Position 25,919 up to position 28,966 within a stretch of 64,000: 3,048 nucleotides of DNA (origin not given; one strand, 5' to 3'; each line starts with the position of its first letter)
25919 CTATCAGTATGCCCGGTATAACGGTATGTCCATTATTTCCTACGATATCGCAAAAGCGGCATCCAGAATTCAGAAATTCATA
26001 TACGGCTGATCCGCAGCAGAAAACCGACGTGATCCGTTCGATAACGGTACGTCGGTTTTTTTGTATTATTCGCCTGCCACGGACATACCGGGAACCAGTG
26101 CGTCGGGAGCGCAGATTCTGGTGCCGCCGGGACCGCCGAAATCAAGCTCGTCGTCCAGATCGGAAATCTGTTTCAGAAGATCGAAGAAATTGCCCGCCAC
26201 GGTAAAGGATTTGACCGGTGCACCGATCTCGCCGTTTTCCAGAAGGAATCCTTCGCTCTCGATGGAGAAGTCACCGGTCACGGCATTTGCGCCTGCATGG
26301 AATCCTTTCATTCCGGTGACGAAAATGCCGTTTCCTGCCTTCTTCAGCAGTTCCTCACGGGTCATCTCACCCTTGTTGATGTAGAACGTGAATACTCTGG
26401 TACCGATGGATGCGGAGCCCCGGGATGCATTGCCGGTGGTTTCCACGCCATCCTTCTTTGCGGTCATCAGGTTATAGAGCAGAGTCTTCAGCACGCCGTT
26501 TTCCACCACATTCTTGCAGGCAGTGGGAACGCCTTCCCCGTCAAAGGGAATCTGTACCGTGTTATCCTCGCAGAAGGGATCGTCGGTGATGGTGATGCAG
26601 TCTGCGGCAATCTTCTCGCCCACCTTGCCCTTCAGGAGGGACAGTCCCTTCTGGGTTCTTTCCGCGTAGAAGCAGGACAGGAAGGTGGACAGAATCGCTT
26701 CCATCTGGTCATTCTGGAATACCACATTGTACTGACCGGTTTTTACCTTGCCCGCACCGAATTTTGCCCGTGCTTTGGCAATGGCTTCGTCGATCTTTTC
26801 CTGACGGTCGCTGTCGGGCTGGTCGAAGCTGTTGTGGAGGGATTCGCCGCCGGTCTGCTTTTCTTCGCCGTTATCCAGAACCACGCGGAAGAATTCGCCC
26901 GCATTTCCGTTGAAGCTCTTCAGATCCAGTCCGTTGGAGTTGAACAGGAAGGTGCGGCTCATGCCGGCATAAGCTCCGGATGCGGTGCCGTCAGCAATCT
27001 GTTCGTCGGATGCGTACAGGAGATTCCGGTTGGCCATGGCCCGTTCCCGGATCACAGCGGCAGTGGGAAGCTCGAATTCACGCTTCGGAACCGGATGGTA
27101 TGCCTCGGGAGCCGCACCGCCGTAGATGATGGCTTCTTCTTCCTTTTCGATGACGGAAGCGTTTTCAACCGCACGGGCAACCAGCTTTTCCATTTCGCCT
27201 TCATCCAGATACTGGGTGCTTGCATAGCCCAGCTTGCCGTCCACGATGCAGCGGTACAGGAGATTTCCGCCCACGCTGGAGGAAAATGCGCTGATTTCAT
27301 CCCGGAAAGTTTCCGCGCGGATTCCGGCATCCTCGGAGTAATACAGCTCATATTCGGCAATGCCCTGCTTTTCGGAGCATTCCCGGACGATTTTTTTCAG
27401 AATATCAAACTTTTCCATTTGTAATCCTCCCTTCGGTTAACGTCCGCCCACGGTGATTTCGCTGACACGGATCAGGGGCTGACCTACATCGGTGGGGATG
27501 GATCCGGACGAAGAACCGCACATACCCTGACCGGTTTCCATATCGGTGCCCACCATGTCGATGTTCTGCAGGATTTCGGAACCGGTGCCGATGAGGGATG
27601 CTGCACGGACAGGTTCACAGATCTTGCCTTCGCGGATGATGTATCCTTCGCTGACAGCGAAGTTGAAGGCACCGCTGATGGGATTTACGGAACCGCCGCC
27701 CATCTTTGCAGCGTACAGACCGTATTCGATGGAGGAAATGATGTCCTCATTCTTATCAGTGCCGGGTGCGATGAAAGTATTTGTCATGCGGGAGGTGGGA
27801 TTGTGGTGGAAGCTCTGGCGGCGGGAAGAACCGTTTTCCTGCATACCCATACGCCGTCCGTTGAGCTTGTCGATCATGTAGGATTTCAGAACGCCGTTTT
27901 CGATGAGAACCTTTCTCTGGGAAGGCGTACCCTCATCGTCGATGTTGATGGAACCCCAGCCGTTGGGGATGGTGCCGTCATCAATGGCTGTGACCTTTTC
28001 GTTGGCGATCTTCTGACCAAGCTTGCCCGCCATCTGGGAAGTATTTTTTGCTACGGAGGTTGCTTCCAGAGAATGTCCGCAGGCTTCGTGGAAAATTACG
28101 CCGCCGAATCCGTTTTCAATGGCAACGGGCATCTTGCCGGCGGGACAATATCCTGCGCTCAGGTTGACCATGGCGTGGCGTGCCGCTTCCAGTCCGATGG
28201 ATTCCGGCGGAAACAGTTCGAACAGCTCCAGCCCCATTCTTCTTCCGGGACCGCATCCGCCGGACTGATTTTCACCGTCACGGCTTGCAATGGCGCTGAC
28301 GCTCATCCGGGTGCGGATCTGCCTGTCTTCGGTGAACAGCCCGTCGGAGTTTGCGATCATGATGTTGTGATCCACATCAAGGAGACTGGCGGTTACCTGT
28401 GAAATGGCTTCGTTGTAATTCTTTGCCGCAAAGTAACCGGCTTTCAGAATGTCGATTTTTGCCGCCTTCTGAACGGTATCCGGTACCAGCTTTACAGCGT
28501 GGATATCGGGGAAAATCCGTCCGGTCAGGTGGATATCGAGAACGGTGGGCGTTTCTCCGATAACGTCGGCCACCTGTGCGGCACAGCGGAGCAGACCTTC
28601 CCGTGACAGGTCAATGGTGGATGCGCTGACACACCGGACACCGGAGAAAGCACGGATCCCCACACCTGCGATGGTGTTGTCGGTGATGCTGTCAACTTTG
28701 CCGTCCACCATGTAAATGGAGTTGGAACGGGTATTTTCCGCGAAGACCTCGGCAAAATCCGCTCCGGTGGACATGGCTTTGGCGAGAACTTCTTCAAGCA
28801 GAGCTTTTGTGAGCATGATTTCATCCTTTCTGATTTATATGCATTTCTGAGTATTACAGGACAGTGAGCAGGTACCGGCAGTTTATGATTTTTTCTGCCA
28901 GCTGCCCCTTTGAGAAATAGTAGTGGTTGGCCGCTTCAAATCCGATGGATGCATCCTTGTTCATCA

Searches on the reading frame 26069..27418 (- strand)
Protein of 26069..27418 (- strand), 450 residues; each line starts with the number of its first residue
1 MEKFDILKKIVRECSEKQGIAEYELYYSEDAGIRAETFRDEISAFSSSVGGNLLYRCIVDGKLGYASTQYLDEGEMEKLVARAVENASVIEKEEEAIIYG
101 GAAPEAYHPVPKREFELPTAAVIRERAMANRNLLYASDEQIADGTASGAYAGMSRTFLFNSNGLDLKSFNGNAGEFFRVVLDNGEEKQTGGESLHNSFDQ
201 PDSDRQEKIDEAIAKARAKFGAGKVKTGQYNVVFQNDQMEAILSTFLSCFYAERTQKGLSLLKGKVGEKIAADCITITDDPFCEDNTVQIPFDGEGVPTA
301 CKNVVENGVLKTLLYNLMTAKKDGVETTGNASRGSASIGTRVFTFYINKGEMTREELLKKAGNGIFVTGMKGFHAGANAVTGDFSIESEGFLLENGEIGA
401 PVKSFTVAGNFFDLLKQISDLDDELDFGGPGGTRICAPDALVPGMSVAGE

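Call 74: search_protein_families(library=pfam, proteins=[window:26069-27418:-], max_evalue=0.001)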
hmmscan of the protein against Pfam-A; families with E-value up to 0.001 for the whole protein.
window:26069-27418:- (450 aa): 3 families
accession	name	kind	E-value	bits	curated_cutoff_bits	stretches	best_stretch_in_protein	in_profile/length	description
PF19289.4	PmbA_TldD_3rd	-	5.5e-68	228.9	22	1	227-449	1-220/220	PmbA/TldA metallopeptidase C-terminal domain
PF01523.21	PmbA_TldD_1st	-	7.1e-06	26.5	20.9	1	23-87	1-65/65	PmbA/TldA metallopeptidase domain 1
PF19290.4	PmbA_TldD_2nd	-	0.0007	20.5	20.9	0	134-219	22-108/109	PmbA/TldA metallopeptidase central domain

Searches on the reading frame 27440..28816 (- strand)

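Call 74: search_protein_families(library=pfam, proteins=[window:27440-28816:-], max_evalue=0.001)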
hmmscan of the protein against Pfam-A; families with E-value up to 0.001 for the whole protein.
window:27440-28816:- (459 aa): 3 families
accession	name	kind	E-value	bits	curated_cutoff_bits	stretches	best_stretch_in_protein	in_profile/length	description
PF19289.4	PmbA_TldD_3rd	-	2.2e-68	230.1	22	1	227-458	2-220/220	PmbA/TldA metallopeptidase C-terminal domain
PF19290.4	PmbA_TldD_2nd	-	5.4e-21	75.5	20.9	1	112-219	3-109/109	PmbA/TldA metallopeptidase central domain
PF01523.21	PmbA_TldD_1st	-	1e-12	48.4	20.9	1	22-83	1-62/65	PmbA/TldA metallopeptidase domain 1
